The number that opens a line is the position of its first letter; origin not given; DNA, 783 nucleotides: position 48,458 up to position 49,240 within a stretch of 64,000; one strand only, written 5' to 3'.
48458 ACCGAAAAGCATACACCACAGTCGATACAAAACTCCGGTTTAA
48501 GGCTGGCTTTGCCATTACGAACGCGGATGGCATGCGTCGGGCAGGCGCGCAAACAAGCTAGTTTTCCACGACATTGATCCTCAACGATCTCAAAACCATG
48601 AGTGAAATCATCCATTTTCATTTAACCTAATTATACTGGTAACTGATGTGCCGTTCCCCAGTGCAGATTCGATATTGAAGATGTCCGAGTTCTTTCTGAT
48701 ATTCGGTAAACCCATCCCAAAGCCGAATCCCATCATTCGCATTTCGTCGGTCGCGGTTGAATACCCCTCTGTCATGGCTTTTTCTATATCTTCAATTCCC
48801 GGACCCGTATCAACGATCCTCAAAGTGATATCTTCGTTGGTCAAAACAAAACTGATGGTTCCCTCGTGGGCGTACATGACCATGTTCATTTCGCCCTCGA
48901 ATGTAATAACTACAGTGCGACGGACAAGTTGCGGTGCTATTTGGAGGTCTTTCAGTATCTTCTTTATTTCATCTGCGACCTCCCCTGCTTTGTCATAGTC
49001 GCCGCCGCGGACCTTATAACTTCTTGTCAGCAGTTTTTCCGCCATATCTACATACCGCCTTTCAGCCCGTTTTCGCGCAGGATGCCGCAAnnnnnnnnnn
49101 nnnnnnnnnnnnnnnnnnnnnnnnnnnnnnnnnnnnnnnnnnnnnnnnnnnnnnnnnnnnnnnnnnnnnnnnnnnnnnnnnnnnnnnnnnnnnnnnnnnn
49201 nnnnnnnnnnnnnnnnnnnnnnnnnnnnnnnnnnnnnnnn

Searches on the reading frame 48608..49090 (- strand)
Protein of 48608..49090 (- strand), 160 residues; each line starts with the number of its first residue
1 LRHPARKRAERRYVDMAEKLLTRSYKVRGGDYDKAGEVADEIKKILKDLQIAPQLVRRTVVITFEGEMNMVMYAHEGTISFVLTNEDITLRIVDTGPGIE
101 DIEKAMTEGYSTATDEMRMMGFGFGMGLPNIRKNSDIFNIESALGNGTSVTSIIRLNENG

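Call 13: search_protein_families(library=pfam, proteins=[window:48608-49090:-], max_evalue=0.00001)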
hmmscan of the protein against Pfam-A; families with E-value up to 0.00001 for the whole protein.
window:48608-49090:- (160 aa): 1 family
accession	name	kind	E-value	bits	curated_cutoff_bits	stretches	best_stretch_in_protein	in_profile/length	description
PF02518.31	HATPase_c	-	7.4e-08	33.2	26.4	1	69-155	16-108/111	Histidine kinase-, DNA gyrase B-, and HSP90-like ATPase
